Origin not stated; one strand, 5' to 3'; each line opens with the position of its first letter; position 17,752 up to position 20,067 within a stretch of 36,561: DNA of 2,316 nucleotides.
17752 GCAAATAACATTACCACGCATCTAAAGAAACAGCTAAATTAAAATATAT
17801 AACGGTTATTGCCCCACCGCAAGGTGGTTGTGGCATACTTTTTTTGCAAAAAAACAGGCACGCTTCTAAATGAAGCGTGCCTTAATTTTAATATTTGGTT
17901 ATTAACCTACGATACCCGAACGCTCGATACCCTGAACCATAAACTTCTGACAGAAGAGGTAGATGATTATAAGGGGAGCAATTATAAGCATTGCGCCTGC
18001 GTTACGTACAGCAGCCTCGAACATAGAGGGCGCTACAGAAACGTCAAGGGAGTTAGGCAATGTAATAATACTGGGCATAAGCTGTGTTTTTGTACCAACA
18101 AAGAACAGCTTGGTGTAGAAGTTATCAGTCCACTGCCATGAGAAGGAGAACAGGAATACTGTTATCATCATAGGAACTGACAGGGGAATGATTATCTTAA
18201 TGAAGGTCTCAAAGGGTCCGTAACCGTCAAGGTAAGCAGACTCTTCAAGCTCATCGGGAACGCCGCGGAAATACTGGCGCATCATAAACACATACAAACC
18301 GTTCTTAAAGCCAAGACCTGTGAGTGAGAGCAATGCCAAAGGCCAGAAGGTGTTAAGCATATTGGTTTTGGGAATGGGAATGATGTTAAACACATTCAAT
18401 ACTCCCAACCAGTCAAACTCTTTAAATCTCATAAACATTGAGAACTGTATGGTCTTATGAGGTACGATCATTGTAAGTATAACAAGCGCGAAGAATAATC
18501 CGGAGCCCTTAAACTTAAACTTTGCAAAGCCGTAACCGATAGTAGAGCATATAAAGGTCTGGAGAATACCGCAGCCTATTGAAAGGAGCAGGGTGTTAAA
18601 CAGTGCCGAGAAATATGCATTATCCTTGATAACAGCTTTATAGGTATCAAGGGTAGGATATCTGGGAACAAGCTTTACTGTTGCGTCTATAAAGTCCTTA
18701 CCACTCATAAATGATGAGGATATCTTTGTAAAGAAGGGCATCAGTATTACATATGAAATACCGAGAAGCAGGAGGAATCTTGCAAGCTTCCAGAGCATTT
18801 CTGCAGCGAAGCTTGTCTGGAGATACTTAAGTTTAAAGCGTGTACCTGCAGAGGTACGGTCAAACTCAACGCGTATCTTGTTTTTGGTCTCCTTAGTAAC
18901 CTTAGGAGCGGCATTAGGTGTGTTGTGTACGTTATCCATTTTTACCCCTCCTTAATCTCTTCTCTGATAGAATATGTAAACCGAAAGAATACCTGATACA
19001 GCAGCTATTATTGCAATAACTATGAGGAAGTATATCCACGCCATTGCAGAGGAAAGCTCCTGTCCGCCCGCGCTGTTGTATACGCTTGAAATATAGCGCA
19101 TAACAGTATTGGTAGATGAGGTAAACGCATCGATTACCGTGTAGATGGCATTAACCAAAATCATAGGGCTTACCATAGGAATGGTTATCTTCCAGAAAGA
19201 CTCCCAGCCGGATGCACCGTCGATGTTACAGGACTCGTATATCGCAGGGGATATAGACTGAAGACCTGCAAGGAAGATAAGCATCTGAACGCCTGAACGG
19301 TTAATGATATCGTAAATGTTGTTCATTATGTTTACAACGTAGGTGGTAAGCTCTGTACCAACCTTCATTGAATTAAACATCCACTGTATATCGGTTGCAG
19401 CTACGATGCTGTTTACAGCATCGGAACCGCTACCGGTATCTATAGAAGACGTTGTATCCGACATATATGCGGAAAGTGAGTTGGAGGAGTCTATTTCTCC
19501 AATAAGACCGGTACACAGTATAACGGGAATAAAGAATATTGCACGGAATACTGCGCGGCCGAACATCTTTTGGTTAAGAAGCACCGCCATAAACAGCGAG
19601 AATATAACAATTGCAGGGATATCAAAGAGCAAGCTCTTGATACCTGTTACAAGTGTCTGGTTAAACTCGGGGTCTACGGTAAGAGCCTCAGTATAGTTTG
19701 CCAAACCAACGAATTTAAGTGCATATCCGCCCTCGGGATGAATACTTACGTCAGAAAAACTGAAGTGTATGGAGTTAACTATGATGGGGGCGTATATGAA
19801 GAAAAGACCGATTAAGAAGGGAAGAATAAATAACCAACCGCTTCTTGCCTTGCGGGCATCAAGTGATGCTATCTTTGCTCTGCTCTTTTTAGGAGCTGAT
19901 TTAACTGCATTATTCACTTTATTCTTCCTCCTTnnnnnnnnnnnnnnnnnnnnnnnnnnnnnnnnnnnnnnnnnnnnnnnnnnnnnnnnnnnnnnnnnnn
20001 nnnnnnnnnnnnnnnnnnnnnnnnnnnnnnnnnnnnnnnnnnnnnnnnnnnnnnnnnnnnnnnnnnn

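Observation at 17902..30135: Seven-gene ABC operon with two permease pairs, one giant CBM-SBP, an NHL-TPR-Yip1 membrane protein and a 1004-aa secreted protein, but no ATPase or regulator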

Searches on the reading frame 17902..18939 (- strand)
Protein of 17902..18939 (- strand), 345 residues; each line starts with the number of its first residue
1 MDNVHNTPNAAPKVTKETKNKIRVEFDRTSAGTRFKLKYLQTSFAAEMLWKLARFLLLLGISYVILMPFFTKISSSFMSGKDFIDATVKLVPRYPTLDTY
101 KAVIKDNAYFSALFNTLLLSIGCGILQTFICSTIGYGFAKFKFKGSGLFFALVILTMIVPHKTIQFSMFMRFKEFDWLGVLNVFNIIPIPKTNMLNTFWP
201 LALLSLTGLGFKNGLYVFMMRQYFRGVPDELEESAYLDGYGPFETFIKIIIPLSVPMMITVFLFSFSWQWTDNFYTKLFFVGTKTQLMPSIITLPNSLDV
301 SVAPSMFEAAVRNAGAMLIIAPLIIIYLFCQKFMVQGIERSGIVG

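Call 3: search_protein_families(library=pfam, proteins=[window:17902-18939:-], max_evalue=0.01)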
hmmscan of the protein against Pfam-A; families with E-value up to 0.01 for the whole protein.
window:17902-18939:- (345 aa): 1 family
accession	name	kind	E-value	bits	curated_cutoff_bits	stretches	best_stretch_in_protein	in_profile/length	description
PF00528.27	BPD_transp_1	-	1.4e-13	51.4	26.4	1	133-336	3-180/184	Binding-protein-dependent transport system inner membrane component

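Call 7: search_protein_families(library=ncbifam, proteins=[window:17902-18939:-], max_evalue=0.001)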
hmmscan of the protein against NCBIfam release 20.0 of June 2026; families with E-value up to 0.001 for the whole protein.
window:17902-18939:- (345 aa): 11 families
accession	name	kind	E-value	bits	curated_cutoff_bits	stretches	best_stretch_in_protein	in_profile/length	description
NF008231.0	PRK10998.1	equivalog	6e-19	68.7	261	1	53-343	15-294/296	maltose ABC transporter permease MalG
NF008210.0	PRK10973.1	equivalog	4.8e-15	56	297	1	53-338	12-276/281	sn-glycerol-3-phosphate ABC transporter permease UgpE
NF040932.1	ABC_arch_GlcU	equivalog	2.5e-14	53.6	340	1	56-339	7-265/272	glucose ABC transporter permease GlcU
TIGR01581.1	Mo_ABC_porter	hypoth_equivalog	4.7e-12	45.9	210.3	1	102-325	12-223/225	ABC transporter permease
NF040839.1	tungstate_WtpB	equivalog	2.4e-09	37.2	340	1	96-266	29-190/251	tungstate ABC transporter permease WtpB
NF007044.0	PRK09497.1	equivalog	1.5e-07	31.2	348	1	62-335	20-279/285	spermidine/putrescine ABC transporter permease PotB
TIGR02141.1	modB_ABC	equivalog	5.8e-06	26.1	182.6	1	117-268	4-147/208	molybdate ABC transporter permease subunit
NF007047.0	PRK09500.1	equivalog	6.5e-06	25.9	326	1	88-305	35-229/257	spermidine/putrescine ABC transporter permease PotC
NF006939.0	PRK09421.1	equivalog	3.4e-05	23.4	262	1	123-282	22-173/230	molybdate ABC transporter permease subunit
TIGR02139.1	permease_CysT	equivalog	3.9e-05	23.4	246.1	1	96-293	35-222/265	sulfate ABC transporter permease subunit CysT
NF008232.0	PRK10999.1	equivalog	0.00085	18.1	392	1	207-270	383-444/520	maltose ABC transporter permease MalF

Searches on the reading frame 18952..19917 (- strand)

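Call 3: search_protein_families(library=pfam, proteins=[window:18952-19917:-], max_evalue=0.01)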
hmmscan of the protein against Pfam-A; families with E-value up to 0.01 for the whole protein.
window:18952-19917:- (321 aa): 1 family
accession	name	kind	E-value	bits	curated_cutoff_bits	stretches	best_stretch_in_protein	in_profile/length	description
PF00528.27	BPD_transp_1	-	2.5e-08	34.3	26.4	1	212-318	69-176/184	Binding-protein-dependent transport system inner membrane component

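Call 7: search_protein_families(library=ncbifam, proteins=[window:18952-19917:-], max_evalue=0.001)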
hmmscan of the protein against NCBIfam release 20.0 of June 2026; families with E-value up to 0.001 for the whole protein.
window:18952-19917:- (321 aa): 5 families
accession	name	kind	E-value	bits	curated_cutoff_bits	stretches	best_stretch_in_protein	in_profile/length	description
NF007852.0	PRK10561.1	equivalog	1.5e-09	38.1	335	1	28-304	15-279/295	sn-glycerol-3-phosphate ABC transporter permease UgpA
NF040932.1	ABC_arch_GlcU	equivalog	3.6e-05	23.6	340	1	126-265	66-202/272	glucose ABC transporter permease GlcU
NF008232.0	PRK10999.1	equivalog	6.4e-05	21.9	392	1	212-252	390-432/520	maltose ABC transporter permease MalF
TIGR00969.1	3a0106s02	subfamily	9e-05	22.1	240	0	220-261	167-208/272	sulfate ABC transporter permease subunit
TIGR01581.1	Mo_ABC_porter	hypoth_equivalog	0.00059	19.4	210.3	1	215-264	122-171/225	ABC transporter permease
